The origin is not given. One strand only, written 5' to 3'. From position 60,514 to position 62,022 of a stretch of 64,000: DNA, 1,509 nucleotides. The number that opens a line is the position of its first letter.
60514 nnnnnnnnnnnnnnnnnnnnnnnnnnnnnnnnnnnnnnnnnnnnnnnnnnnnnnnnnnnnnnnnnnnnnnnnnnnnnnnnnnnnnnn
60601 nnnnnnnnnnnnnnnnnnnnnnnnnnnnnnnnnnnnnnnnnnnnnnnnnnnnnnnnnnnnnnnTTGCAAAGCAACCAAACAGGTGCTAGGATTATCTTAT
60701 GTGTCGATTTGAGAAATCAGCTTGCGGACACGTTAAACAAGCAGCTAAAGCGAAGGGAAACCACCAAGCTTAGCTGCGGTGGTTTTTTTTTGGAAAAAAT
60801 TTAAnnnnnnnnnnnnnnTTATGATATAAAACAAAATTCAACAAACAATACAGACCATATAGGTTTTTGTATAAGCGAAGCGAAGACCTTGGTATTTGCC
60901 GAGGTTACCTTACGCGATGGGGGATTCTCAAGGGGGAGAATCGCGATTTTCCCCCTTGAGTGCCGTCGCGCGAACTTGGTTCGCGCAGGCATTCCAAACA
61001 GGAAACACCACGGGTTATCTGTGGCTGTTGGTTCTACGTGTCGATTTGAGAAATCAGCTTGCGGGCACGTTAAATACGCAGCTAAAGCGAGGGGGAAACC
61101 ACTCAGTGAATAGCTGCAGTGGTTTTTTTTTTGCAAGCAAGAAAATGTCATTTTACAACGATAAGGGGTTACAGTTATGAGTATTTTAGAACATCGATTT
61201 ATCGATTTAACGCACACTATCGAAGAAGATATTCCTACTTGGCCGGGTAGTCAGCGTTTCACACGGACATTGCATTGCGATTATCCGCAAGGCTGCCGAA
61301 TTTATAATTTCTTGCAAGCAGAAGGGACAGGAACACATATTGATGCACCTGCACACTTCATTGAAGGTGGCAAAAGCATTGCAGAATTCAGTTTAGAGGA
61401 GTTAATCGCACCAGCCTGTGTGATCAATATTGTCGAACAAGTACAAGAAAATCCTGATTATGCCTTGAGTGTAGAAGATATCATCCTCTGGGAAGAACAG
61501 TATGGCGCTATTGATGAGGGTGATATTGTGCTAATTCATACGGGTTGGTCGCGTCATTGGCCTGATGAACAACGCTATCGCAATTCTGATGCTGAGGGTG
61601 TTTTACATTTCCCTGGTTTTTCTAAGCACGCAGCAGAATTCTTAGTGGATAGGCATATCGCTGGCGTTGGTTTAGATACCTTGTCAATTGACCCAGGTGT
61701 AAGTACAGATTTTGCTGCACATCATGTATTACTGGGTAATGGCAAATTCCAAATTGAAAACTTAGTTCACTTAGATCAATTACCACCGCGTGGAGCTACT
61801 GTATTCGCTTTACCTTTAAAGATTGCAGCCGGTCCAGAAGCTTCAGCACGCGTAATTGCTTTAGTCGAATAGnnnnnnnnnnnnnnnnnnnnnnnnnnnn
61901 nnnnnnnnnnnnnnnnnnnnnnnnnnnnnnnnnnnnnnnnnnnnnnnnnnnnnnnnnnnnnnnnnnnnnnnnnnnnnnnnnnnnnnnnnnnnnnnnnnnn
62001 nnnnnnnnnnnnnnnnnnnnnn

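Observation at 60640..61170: Tandem pair of ~95-nt terminator-ended elements (candidate duplicated sRNA genes) in a highly structured 600-bp intergenic region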

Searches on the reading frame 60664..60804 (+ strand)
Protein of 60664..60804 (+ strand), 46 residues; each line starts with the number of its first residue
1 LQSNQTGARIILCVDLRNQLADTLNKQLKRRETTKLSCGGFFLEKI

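Call 49: search_protein_families(library=pfam, proteins=[window:60664-60804:+], max_evalue=1)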
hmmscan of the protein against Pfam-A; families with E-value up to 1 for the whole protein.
window:60664-60804:+ (46 aa): 1 family
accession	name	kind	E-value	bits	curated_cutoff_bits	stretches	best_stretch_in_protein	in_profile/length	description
PF16861.10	Carbam_trans_C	-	0.18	11.8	27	1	7-33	25-51/170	Carbamoyltransferase C-terminus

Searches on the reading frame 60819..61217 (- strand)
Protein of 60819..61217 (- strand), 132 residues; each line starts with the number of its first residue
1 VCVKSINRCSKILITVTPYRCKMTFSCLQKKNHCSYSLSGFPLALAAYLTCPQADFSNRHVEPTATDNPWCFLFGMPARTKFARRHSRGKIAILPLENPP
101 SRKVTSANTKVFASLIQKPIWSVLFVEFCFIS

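Call 49: search_protein_families(library=pfam, proteins=[window:60819-61217:-], max_evalue=1)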
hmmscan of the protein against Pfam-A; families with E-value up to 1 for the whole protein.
window:60819-61217:- (132 aa): 1 family
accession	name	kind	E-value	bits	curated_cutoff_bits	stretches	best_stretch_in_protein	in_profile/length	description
PF22407.1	Cmr1_C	-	0.024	15.1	26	1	71-126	54-108/120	Cmr1, C-terminal domain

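Call 54: search_protein_representatives(protein=window:60819-61217:-)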
Query: 132 residues. Proteins with E-value up to 0.001 (for the whole library): 0; up to 1e-10: 0; up to 1e-30: 0. The best 0 are listed.

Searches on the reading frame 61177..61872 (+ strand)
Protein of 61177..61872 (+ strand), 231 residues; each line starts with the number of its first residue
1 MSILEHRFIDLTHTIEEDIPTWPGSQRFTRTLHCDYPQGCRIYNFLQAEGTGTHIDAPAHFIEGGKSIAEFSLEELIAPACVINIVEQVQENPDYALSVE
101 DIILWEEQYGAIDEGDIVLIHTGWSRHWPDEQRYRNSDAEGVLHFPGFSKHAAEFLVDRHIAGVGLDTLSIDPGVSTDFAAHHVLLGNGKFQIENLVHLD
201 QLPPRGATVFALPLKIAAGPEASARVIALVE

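Call 7: search_protein_families(library=pfam, proteins=[window:61177-61872:+])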
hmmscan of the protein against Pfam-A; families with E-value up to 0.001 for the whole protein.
window:61177-61872:+ (231 aa): 1 family
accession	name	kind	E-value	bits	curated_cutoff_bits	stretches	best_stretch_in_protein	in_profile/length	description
PF04199.19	Cyclase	-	6.6e-45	153.2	23.1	1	9-173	1-142/142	Putative cyclase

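Call 13: find_encoding_contigs(protein=window:61177-61872:+, flank=6000, max_places=6)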
Protein window:61177-61872:+ (231 aa): no gene with exactly this product is on record in the collection.

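Call 15: search_protein_families(library=ncbifam, proteins=[window:61177-61872:+])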
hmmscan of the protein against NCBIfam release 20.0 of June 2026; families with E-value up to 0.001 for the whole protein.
window:61177-61872:+ (231 aa): 1 family
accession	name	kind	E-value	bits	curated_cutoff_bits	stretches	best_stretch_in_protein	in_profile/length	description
TIGR03035.1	trp_arylform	equivalog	1.3e-22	80.8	223.05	1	7-219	1-194/206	arylformamidase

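Call 16: find_homologous_proteins(query=window:61177-61872:+)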
Query window:61177-61872:+ (231 aa): 1623 proteins with E <= 0.001 among 1925 candidates; the best 120 are listed.
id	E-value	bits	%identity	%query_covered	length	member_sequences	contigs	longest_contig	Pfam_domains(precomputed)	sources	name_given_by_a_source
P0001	6.5e-155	531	100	100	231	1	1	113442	PF04199.20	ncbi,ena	-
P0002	1.1e-90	321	59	98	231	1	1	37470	PF04199.20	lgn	-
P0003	4.2e-89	316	60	97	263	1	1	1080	PF04199.20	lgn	-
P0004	8.5e-85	302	55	97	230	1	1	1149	PF04199.20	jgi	jgi:kynurenine formamidase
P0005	8.7e-85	302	59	98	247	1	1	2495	PF04199.20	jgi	jgi:kynurenine formamidase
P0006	1.6e-81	291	56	100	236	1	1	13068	PF04199.20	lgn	-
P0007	2.0e-80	288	55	96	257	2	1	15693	PF04199.20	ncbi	-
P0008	8.5e-77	276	55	96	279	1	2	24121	PF04199.20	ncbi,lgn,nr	ncbi:cyclase family protein [bacterium]|nr:cyclase family protein [bacterium]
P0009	1.2e-75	272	55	97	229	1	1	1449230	PF04199.20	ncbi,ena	-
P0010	1.8e-75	271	54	98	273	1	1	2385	PF04199.20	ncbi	-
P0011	4.2e-74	267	53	97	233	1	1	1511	PF04199.20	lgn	-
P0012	1.3e-73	265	52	99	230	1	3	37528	PF04199.20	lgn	-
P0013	2.3e-73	264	52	98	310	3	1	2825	PF04199.20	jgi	jgi:kynurenine formamidase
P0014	8.9e-73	263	52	97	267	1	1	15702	PF04199.20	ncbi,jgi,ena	-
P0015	3.3e-72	261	52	97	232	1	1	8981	PF04199.20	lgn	-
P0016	4.4e-71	257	51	97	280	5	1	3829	PF04199.20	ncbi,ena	-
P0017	6.0e-71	257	54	96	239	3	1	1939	PF04199.20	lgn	-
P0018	8.2e-70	253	47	98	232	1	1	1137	PF04199.20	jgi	jgi:kynurenine formamidase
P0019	1.0e-69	253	51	98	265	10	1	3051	PF04199.20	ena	-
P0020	5.9e-69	250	50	98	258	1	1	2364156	PF04199.20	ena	-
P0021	3.0e-68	248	49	97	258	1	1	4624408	PF04199.20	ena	-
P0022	3.6e-68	247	49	98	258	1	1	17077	PF04199.20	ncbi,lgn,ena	-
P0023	4.3e-68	247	48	98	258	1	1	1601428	PF04199.20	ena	-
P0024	4.3e-68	247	48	98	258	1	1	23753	PF04199.20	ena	-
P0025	4.4e-68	247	48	98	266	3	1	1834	PF04199.20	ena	-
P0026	5.5e-68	247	48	98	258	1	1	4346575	PF04199.20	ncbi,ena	-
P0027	6.2e-68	247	45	99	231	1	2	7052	PF04199.20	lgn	-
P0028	1.0e-67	246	50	97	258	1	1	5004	PF04199.20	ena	-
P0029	1.6e-67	245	48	98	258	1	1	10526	PF04199.20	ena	-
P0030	1.7e-67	245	48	98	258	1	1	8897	PF04199.20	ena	-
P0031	4.9e-67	244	48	98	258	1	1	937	PF04199.20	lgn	-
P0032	5.1e-67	244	48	98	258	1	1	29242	PF04199.20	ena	-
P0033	5.8e-67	244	48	99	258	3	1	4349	PF04199.20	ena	-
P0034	1.0e-66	243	47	97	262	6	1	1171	PF04199.20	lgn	-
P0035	1.2e-66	243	47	98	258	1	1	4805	PF04199.20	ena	-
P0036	1.5e-66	242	49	97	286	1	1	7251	PF04199.20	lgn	-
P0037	1.5e-66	242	48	98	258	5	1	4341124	PF04199.20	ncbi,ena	-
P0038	2.1e-66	242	48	98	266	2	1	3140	PF04199.20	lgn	-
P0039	4.9e-66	241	48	97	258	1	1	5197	PF04199.20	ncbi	-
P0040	5.1e-66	240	47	98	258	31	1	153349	PF04199.20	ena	-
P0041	8.1e-66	240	47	98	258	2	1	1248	PF04199.20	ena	-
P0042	9.5e-66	240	47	99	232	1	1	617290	PF04199.20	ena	-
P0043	9.8e-66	240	47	98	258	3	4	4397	PF04199.20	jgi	jgi:kynurenine formamidase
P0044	1.4e-65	239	47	98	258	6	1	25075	PF04199.20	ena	-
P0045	1.6e-65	239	47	98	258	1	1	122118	PF04199.20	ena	-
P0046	3.9e-65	238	48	98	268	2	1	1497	PF04199.20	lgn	-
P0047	4.2e-65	237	46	98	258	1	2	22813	PF04199.20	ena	-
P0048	7.8e-65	237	47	97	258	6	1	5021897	PF04199.20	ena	-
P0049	8.4e-65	236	51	96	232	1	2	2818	PF04199.20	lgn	-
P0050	9.3e-65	236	47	98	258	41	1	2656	PF04199.20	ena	-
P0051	1.2e-64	236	47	98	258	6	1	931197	PF04199.20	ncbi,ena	-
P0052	2.0e-64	235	48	96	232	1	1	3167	PF04199.20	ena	-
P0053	2.6e-64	235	47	98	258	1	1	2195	PF04199.20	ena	-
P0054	7.8e-64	233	46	98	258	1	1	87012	PF04199.20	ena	-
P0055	1.2e-63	233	47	97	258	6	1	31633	PF04199.20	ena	-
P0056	9.0e-63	230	46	97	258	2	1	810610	PF04199.20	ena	-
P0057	1.3e-61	226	48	97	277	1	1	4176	PF04199.20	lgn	-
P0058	1.8e-61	226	48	97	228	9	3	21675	PF04199.20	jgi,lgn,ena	-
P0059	3.3e-61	225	47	100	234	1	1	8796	PF04199.20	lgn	-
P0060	8.5e-60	220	47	97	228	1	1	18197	PF04199.20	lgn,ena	-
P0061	2.0e-59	219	47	97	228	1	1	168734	PF04199.20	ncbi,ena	-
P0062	4.7e-59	218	46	97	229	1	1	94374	PF04199.20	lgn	-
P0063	8.8e-59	217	48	97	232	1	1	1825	PF04199.20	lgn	-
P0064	1.8e-58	216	46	98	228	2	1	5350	PF04199.20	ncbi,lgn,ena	-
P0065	3.0e-58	215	48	97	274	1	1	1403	PF04199.20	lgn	-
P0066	3.6e-58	215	45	97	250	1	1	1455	PF04199.20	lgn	-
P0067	5.4e-58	214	47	97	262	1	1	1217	PF04199.20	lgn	-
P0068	2.5e-57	212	46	97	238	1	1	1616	PF04199.20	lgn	-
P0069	1.2e-56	210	46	98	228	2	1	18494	PF04199.20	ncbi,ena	-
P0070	2.3e-56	209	47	99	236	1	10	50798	PF04199.20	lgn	-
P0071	3.2e-56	208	45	97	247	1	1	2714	PF04199.20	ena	-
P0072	3.6e-56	208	45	98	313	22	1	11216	PF04199.20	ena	-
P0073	1.3e-55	206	44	97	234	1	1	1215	PF04199.20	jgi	jgi:kynurenine formamidase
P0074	1.5e-55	206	44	97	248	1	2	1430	PF04199.20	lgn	-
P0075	4.6e-55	205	45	99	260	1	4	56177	PF04199.20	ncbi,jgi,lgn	jgi:kynurenine formamidase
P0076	8.5e-55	204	45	97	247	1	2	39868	PF04199.20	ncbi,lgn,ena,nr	ncbi:MAG TPA: cyclase family protein [Terriglobia bacterium]|nr:cyclase family protein [Terriglobia 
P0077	9.8e-55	204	44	99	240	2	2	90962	PF04199.20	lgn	-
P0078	4.9e-54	201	46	98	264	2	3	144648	PF04199.20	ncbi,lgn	-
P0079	5.5e-54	201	46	97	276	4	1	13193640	PF04199.20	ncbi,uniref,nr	ncbi:cyclase family protein [Pyxidicoccus sp. MSG2]|uniref:cyclase family protein n=1 Tax=Pyxidicocc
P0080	6.0e-54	201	46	99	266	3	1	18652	PF04199.20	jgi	jgi:kynurenine formamidase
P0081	6.0e-54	201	52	76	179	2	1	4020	PF04199.20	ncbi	-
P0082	1.1e-53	200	45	99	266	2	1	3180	PF04199.20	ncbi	-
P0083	1.4e-53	200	43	99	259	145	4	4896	PF04199.20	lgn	-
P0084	1.7e-53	199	46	97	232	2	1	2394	PF04199.20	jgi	-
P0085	1.9e-53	199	44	98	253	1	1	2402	PF04199.20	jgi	jgi:kynurenine formamidase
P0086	2.1e-53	199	44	96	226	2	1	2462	PF04199.20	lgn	-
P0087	2.5e-53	199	43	97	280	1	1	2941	PF04199.20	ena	-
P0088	3.3e-53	199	47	97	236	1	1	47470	PF04199.20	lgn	-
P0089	4.1e-53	198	43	97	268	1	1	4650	PF04199.20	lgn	-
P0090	4.6e-53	198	44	96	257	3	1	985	PF04199.20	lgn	-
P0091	4.9e-53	198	44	99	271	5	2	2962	PF04199.20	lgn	-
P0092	7.5e-53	197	42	98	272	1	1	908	PF04199.20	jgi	jgi:kynurenine formamidase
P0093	1.2e-52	197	41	99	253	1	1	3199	PF04199.20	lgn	-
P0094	1.2e-52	197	42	98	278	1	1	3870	PF04199.20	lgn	-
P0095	1.6e-52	196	42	98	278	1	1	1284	PF04199.20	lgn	-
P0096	1.8e-52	196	42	97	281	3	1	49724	PF04199.20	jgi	jgi:kynurenine formamidase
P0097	1.9e-52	196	48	97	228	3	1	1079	PF04199.20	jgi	-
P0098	2.0e-52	196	41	97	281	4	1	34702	PF04199.20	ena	-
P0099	2.0e-52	196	43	99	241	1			PF04199.20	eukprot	eukprot:TRINITY_DN649_c2_g2_i1.p1 TRINITY_DN649_c2_g2~~TRINITY_DN649_c2_g2_i1.p1 ORF type:complete l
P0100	2.3e-52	196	45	99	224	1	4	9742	PF04199.20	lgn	-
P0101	2.6e-52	196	44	97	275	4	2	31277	PF04199.20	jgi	jgi:kynurenine formamidase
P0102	2.8e-52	195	44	97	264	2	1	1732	PF04199.20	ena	-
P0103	3.3e-52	195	43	97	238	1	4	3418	PF04199.20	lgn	-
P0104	4.7e-52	195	45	97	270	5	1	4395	PF04199.20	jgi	jgi:kynurenine formamidase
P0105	6.4e-52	194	44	97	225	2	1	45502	PF04199.20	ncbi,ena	-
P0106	6.7e-52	194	42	97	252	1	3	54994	PF04199.20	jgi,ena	-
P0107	7.3e-52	194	44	99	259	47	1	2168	PF04199.20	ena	-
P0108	1.0e-51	194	45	100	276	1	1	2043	PF04199.20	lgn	-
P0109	1.2e-51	193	44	99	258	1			PF04199.20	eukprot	eukprot:TRINITY_DN15205_c0_g1::TRINITY_DN15205_c0_g1_i1::g.30719::m.30719 TRINITY_DN15205_c0_g1::TRI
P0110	1.6e-51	193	40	99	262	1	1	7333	PF04199.20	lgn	-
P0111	1.8e-51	193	42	97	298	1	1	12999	PF04199.20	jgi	jgi:kynurenine formamidase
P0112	2.4e-51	192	45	100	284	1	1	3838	PF04199.20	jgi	jgi:kynurenine formamidase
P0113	2.6e-51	192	41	98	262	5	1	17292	PF04199.20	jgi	jgi:kynurenine formamidase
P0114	3.8e-51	192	43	97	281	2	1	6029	PF04199.20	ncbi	-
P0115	4.2e-51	192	44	97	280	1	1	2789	PF04199.20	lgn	-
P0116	4.6e-51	192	43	96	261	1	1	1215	PF04199.20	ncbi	-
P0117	7.7e-51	191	43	97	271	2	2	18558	PF04199.20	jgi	jgi:kynurenine formamidase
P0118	7.9e-51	191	42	100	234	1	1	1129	PF04199.20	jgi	jgi:kynurenine formamidase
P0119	8.4e-51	191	40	97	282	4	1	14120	PF04199.20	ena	-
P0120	1.7e-50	190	41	97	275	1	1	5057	PF04199.20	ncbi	-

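Call 17: find_encoding_contigs(protein=P0001, flank=8000, max_places=4)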
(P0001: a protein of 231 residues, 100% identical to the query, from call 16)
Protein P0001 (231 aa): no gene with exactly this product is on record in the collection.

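Call 18: find_encoding_contigs(protein=P0002, flank=8000, max_places=4)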
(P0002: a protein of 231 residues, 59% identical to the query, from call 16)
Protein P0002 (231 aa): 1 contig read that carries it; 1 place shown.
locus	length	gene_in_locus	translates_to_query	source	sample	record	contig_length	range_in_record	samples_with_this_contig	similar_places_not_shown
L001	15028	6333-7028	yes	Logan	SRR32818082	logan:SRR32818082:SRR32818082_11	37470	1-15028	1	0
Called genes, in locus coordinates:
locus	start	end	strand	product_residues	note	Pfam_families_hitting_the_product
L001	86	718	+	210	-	PF00440:TetR_N, PF17926:TetR_C_21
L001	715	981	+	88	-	-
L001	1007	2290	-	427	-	PF07690:MFS_1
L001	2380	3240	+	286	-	PF09370:PEP_hydrolase (weak), PF13714:PEP_mutase, PF00463:ICL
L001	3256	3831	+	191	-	PF01694:Rhomboid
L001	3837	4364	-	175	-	PF07883:Cupin_2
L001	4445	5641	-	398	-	PF00083:Sugar_tr, PF07690:MFS_1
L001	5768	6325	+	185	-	PF03551:PadR, PF10400:Vir_act_alpha_C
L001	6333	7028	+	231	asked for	PF04199:Cyclase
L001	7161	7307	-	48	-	-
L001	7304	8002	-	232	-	PF00702:Hydrolase, PF12710:HAD, PF13419:HAD_2, PF13242:Hydrolase_like (weak)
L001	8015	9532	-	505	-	PF01494:FAD_binding_3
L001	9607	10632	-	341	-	PF08545:ACP_syn_III, PF08541:ACP_syn_III_C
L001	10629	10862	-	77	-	PF00550:PP-binding (weak)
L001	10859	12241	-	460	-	PF00501:AMP-binding, PF13193:AMP-binding_C (weak)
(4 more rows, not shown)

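Call 32: list_cluster_members(proteins=[P0001, P0121])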
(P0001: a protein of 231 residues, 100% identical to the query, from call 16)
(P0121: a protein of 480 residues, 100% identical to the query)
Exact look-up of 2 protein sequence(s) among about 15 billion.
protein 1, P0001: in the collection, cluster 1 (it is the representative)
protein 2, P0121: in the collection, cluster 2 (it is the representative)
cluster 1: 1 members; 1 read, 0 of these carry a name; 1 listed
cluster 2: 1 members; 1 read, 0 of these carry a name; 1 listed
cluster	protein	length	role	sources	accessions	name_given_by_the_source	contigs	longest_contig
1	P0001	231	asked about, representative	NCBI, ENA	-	-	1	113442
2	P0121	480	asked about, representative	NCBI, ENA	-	-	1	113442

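Call 59: search_solved_structures(query=window:61177-61872:+, max_evalue=0.001)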
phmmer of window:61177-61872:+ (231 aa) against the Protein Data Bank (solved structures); distinct sequences matched with E-value up to 0.001: 11.
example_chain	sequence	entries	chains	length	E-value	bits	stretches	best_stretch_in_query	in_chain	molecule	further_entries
8f9x_A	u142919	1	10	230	8.3e-43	149.7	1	9-230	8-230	Cyclase family protein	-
5nmp_A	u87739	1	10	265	1e-36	129.7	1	7-231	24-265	Isatin hydrolase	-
5nnb_A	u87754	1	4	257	1.4e-33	119.5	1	7-230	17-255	isatin hydrolase A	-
5nna_A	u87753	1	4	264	1.5e-33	119.3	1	7-230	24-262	isatin hydrolase A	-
4j0n_A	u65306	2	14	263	3.1e-28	102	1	47-230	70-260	Isatin hydrolase B | Putative uncharacterized protein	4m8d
4co9_A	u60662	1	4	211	5.2e-16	61.9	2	7-89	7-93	KYNURENINE FORMAMIDASE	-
4cz1_A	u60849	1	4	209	5.5e-16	61.9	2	7-89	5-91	KYNURENINE FORMAMIDASE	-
4cob_A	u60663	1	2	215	1.1e-13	54.4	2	7-86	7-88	KYNURENINE FORMAMIDASE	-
1r61_A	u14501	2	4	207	4.8e-13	52.2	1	10-227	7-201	metal-dependent hydrolase | Hydrolase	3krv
8hmo_A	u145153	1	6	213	8.3e-12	48.2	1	8-229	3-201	Metal-dependent hydrolase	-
4cog_A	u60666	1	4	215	3.8e-09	39.5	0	152-225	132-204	KYNURENINE FORMAMIDASE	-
